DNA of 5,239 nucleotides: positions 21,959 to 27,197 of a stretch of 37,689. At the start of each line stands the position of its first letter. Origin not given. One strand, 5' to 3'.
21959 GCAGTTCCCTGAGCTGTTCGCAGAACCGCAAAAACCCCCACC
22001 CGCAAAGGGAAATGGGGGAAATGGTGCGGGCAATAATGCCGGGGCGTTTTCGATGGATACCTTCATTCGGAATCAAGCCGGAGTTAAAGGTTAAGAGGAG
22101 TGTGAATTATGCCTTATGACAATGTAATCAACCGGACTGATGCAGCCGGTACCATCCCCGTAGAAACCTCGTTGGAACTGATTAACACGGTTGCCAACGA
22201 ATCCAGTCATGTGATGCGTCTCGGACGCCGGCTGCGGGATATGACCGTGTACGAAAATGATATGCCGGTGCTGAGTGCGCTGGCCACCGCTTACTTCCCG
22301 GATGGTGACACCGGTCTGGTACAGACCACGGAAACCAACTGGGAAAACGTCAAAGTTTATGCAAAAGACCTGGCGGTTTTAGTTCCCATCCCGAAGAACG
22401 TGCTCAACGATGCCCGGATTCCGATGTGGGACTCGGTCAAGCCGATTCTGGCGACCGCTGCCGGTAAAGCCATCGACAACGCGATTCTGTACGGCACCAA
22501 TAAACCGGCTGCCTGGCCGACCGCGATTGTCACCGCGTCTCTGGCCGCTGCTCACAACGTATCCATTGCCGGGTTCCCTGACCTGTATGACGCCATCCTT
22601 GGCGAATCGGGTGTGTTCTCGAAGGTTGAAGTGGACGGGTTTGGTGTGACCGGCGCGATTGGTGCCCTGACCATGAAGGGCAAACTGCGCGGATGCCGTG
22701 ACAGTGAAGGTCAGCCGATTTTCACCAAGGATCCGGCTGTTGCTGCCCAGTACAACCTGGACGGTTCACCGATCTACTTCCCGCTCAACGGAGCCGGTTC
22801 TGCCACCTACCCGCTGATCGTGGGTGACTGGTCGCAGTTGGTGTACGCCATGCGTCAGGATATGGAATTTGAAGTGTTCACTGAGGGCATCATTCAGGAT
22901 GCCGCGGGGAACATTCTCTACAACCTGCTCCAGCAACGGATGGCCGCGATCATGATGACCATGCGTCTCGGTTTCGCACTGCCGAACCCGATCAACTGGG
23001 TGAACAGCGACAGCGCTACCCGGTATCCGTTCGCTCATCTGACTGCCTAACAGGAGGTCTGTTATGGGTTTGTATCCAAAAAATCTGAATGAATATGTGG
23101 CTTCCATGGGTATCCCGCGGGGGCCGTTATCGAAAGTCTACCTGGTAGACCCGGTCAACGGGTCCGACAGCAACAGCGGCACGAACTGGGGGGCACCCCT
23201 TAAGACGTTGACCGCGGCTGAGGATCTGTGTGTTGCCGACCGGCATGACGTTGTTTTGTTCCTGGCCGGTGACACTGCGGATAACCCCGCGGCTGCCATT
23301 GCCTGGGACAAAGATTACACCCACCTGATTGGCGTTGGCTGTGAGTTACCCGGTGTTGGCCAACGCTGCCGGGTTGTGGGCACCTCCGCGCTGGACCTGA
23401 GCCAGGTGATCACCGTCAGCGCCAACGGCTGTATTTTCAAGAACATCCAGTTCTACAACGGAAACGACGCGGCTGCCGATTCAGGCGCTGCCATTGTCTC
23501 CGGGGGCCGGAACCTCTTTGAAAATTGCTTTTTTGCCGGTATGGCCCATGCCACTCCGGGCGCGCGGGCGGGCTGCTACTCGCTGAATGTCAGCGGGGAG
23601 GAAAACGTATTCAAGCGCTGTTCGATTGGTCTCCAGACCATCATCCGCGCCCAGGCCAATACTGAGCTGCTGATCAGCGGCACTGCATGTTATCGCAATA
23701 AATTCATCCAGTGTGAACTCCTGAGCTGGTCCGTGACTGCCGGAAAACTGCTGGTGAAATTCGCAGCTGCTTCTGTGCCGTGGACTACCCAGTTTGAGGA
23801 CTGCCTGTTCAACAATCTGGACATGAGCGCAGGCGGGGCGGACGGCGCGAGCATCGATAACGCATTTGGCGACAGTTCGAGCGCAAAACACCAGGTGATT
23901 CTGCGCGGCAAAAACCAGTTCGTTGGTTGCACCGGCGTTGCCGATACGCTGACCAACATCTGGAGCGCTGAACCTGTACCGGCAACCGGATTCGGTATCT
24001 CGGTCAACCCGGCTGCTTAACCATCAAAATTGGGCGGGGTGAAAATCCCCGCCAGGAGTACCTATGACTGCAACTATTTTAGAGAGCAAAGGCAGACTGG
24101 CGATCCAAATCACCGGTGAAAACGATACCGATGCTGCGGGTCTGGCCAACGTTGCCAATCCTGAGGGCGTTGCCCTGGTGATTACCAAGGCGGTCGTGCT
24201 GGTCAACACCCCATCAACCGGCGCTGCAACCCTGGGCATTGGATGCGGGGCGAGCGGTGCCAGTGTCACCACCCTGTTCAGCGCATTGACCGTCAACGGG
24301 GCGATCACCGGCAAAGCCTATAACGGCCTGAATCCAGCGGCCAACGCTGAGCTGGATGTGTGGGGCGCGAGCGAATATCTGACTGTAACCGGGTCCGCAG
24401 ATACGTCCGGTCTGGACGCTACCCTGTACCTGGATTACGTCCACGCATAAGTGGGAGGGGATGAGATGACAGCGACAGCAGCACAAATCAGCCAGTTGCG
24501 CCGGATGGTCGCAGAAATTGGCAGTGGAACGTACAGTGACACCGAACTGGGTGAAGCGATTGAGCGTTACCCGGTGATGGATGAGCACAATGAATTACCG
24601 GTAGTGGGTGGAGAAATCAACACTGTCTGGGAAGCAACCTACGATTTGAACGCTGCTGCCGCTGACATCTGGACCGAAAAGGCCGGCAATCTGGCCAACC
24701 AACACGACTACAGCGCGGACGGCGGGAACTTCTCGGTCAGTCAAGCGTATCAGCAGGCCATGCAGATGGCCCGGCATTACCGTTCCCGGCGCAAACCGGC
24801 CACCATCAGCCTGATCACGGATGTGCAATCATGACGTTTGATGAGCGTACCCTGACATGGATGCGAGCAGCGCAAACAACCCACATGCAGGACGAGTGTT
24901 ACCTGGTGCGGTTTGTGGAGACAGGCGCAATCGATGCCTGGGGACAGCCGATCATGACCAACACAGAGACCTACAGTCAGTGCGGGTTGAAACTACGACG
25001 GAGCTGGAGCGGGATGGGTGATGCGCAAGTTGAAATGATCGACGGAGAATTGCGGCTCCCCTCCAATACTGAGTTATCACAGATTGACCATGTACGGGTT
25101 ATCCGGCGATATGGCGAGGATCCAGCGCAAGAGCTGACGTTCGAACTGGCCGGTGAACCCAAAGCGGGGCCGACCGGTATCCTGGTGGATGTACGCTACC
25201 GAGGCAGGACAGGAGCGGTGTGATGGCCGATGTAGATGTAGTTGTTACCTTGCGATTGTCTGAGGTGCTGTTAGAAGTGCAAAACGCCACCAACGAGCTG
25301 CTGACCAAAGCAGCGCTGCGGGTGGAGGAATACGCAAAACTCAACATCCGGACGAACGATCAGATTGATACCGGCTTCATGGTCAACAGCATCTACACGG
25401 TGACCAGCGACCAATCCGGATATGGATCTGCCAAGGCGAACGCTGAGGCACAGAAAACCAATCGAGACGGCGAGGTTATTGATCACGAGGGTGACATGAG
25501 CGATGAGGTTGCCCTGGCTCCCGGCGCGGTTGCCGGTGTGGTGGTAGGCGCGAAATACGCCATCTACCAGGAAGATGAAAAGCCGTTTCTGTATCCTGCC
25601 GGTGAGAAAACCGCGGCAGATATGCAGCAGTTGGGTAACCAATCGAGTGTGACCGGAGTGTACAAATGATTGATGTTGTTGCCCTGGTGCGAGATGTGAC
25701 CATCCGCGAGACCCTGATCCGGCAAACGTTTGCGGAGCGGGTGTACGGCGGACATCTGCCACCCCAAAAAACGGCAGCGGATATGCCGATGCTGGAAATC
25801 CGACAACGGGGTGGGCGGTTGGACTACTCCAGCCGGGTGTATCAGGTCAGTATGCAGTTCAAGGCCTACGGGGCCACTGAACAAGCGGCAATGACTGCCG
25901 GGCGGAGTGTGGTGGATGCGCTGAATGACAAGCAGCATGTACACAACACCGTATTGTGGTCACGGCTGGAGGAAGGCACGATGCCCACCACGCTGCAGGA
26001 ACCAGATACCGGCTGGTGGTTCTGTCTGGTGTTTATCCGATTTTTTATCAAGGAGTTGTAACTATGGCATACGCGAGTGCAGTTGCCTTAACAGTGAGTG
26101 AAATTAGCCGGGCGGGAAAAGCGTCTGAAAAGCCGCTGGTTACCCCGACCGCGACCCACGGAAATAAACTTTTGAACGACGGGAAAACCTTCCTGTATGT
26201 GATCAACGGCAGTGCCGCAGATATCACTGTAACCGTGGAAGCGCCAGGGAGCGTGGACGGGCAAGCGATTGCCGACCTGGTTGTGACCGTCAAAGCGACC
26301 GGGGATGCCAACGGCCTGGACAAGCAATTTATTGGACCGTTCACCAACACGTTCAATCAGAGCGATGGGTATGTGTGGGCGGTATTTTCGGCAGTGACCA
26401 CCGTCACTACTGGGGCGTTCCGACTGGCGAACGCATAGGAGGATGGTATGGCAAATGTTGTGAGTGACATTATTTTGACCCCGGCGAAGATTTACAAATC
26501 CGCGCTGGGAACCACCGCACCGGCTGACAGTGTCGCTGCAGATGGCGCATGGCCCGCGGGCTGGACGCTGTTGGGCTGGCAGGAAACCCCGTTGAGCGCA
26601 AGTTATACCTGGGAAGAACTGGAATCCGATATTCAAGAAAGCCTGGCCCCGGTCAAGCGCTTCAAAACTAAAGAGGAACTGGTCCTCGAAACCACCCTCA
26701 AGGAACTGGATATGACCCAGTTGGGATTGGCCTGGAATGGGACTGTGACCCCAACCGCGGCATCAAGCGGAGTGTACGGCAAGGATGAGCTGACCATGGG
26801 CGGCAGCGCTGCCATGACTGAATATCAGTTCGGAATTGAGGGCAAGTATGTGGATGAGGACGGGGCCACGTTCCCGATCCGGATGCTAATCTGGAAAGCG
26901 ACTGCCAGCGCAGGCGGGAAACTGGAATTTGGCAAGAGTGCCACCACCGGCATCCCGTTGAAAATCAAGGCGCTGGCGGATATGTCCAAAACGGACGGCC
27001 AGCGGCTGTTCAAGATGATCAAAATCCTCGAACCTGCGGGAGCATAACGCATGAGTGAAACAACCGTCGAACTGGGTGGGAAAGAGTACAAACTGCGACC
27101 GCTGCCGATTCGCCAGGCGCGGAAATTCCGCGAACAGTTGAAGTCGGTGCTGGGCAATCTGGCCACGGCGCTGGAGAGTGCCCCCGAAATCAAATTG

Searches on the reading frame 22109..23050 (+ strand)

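Call 9: search_protein_families(library=pfam, proteins=[window:22109-23050:+], max_evalue=0.1)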
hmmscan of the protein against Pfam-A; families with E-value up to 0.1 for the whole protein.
window:22109-23050:+ (313 aa): 1 family
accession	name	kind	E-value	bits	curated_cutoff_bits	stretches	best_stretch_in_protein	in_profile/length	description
PF05065.19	Phage_capsid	-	2.3e-22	80.1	24.2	1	15-293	4-271/280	Phage capsid family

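Call 10: search_protein_families(library=phrogs, proteins=[window:22109-23050:+], max_evalue=0.1)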
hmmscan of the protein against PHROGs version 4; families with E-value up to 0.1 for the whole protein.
window:22109-23050:+ (313 aa): 2 families
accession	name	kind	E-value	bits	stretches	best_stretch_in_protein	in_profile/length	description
phrog_10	-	head and packaging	1.4e-29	104.7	1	5-294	358-627/752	major head protein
phrog_617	-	head and packaging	0.0026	17.7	1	24-259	360-586/626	major head protein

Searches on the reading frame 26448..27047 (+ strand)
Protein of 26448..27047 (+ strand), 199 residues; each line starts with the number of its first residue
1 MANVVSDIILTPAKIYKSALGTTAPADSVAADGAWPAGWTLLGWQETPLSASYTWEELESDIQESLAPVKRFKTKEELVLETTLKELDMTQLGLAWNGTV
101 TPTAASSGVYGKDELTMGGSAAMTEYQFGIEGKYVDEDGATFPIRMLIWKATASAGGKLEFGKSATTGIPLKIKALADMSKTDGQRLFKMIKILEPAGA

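Call 32: search_protein_families(library=pfam, proteins=[window:26448-27047:+], max_evalue=0.001)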
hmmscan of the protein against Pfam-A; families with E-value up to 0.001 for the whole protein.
window:26448-27047:+ (199 aa): 1 family
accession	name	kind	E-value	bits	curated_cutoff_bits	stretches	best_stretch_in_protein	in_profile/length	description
PF25681.1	Phage_TTP_17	-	1.1e-10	41.9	27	1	13-189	14-177/190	Phage tail tube protein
